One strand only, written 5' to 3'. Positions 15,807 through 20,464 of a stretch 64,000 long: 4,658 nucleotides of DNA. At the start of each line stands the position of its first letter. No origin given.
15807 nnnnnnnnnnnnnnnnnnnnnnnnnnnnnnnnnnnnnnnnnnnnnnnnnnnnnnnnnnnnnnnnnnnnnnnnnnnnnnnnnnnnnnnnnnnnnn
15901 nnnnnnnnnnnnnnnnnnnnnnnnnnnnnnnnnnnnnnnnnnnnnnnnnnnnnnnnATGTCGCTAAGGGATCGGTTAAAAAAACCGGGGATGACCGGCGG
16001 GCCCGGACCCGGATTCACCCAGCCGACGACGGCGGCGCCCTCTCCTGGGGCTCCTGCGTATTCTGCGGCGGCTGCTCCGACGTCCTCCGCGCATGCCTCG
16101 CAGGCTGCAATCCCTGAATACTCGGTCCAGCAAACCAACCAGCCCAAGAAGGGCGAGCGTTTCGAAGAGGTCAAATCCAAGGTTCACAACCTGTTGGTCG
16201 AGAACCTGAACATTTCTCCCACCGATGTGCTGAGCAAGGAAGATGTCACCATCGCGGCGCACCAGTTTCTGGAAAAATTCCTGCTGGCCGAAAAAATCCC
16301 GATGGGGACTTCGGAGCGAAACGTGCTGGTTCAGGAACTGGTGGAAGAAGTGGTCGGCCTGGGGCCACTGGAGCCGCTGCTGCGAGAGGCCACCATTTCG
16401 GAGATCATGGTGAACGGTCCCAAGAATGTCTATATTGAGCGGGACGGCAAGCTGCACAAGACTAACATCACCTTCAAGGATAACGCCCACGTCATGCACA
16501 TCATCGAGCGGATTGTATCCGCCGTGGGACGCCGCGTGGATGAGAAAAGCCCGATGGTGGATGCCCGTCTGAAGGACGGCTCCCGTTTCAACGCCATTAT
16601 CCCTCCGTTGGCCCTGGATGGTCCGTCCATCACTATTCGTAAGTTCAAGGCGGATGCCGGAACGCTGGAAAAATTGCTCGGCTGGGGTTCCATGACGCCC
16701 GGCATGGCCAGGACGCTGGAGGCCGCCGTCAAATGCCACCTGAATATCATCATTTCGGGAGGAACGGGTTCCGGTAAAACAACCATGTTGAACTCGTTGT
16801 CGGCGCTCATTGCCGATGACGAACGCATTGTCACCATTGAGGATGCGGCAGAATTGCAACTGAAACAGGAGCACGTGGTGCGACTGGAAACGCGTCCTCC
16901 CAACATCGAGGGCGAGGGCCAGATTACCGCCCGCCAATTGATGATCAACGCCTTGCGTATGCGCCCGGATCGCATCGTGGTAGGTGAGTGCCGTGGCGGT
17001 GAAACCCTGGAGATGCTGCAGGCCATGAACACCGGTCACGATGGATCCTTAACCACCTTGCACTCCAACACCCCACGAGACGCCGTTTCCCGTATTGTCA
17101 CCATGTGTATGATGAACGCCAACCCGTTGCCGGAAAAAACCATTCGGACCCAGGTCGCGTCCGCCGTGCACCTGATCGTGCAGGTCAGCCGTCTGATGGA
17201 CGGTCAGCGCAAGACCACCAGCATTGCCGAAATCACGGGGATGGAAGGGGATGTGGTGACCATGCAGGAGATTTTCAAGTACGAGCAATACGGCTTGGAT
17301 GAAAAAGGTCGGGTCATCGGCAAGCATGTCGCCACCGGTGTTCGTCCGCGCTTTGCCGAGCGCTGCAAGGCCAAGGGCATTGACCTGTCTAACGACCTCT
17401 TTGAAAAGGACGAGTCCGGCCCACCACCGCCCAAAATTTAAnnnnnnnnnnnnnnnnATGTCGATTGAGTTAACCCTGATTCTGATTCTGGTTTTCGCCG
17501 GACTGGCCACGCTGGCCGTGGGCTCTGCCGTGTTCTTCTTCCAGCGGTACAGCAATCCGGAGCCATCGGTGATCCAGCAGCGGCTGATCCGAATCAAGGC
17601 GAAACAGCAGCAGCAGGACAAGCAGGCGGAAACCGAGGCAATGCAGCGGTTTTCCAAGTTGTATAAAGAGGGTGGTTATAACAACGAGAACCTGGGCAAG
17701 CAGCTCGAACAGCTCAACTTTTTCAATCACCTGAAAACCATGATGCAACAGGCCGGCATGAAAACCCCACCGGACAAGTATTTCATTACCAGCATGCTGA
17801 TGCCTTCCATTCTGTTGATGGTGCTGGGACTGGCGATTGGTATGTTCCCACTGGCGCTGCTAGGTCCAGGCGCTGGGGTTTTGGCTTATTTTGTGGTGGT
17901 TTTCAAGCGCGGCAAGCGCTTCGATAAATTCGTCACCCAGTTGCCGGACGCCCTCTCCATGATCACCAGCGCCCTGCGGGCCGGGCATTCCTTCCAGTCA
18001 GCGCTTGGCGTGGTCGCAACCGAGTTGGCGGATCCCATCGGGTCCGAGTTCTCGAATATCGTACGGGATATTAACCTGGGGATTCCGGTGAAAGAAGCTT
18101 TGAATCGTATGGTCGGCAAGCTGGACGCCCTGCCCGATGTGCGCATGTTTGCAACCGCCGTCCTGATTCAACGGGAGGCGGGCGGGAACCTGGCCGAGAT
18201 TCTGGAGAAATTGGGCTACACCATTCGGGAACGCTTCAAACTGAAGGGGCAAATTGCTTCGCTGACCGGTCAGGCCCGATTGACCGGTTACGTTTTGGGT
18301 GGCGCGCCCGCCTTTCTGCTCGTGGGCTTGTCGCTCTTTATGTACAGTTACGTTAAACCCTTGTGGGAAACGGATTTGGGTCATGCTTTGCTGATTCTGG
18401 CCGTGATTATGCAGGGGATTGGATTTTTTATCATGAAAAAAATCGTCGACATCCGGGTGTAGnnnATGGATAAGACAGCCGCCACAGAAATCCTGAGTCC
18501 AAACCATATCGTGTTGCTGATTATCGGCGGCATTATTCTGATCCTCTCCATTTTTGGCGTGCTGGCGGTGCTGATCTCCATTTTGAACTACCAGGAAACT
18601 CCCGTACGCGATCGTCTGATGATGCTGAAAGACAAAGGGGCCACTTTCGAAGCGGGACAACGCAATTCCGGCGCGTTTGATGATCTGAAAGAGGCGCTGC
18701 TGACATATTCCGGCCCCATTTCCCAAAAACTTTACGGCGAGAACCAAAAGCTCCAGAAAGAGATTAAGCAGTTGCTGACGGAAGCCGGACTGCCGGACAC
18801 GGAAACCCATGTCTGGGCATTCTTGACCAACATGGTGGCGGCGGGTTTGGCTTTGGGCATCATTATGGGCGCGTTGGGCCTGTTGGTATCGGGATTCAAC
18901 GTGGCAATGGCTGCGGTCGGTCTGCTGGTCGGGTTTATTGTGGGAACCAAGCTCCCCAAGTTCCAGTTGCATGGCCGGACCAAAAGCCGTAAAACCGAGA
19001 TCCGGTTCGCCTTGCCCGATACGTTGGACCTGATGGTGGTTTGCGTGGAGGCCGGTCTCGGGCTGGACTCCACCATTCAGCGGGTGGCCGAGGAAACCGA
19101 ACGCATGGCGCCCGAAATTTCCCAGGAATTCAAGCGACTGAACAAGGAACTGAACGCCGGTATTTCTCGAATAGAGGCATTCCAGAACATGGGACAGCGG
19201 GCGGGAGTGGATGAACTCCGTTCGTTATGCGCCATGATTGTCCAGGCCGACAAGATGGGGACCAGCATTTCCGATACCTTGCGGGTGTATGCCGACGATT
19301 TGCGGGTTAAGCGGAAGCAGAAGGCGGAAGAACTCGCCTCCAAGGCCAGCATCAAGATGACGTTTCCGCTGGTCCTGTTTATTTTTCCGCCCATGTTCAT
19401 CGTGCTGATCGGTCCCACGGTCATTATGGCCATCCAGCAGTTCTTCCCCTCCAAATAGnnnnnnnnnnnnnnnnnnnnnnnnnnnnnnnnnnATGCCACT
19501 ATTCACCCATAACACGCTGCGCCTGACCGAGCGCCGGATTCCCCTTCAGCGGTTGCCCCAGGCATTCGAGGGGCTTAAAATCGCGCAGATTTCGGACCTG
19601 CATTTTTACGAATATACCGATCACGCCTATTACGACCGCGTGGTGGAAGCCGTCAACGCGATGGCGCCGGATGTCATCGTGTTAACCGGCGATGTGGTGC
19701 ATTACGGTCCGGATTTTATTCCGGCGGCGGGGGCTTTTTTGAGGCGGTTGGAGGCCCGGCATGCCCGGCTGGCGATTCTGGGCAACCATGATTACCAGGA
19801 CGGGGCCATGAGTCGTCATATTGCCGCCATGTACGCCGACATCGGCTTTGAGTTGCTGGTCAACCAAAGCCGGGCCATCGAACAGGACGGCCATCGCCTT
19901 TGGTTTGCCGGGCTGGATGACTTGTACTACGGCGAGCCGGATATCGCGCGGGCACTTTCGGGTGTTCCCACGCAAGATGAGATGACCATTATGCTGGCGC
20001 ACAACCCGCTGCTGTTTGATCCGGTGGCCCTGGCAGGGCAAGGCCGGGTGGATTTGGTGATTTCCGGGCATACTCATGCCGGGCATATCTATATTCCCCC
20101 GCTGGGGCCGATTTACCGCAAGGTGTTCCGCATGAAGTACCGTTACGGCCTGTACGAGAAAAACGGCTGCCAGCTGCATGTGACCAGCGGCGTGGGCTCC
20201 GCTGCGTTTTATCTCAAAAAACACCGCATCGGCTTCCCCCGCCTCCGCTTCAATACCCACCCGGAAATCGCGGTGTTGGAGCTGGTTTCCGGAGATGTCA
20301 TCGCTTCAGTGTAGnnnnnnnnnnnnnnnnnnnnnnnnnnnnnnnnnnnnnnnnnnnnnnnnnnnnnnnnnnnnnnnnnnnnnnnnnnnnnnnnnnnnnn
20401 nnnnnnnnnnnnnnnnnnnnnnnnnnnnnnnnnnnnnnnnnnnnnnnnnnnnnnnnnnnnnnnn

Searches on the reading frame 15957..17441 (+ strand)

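Call 17: search_protein_families(library=pfam, proteins=[window:15957-17441:+], max_evalue=0.001)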
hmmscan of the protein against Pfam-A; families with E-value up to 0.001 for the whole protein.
window:15957-17441:+ (494 aa): 4 families
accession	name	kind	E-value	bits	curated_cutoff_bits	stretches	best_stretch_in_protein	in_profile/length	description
PF00437.27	T2SSE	-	4.6e-65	220.1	24.9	1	134-420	4-287/370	Type II/IV secretion system protein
PF07724.20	AAA_2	-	0.00025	21.6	27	1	263-324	5-65/166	AAA domain (Cdc48 subfamily)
PF20720.3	nSTAND3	-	0.00075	19.7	27.2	0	259-301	15-58/155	Novel STAND NTPase 3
PF00005.33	ABC_tran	-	0.00093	20.3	25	0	262-301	12-50/137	ABC transporter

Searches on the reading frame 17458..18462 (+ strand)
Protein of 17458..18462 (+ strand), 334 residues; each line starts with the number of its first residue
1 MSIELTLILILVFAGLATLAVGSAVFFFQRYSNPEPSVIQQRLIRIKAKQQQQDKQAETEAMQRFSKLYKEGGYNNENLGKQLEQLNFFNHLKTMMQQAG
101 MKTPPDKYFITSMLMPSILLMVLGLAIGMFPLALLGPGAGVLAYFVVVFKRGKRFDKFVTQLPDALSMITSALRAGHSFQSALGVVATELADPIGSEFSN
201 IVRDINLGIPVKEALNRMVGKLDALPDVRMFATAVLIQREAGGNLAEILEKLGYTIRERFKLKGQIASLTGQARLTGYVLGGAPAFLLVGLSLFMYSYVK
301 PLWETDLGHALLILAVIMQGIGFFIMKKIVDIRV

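Call 17: search_protein_families(library=pfam, proteins=[window:17458-18462:+], max_evalue=0.001)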
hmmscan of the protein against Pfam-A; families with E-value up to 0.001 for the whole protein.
window:17458-18462:+ (334 aa): 1 family
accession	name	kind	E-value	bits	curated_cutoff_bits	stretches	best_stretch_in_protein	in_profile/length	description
PF00482.28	T2SSF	-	5.1e-17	62.4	25.2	1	167-290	3-122/125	Type II secretion system (T2SS), protein F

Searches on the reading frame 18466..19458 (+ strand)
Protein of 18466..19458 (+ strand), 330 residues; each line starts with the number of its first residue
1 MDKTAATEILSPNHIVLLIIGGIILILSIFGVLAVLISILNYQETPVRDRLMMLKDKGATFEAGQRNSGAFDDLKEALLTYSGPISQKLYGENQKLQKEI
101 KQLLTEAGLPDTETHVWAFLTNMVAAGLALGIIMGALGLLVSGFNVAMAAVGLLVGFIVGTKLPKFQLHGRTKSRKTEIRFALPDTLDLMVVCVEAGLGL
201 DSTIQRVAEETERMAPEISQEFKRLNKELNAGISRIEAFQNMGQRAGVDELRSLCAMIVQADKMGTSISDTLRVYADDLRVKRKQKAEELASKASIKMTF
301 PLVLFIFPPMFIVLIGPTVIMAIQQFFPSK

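Call 17: search_protein_families(library=pfam, proteins=[window:18466-19458:+], max_evalue=0.001)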
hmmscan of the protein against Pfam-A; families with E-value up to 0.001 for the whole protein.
window:18466-19458:+ (330 aa): 1 family
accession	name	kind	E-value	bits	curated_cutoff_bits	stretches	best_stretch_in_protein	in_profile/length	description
PF00482.28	T2SSF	-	5.6e-23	81.7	25.2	1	187-315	2-124/125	Type II secretion system (T2SS), protein F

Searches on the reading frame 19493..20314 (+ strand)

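Call 17: search_protein_families(library=pfam, proteins=[window:19493-20314:+], max_evalue=0.001)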
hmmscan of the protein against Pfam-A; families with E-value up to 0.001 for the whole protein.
window:19493-20314:+ (273 aa): 2 families
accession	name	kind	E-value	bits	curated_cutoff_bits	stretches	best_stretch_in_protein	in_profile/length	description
PF00149.33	Metallophos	-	2.5e-15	57.8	21.5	1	28-196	1-190/191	Calcineurin-like phosphoesterase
PF12850.12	Metallophos_2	-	7.5e-07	29.7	27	1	28-196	1-118/154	Calcineurin-like phosphoesterase superfamily domain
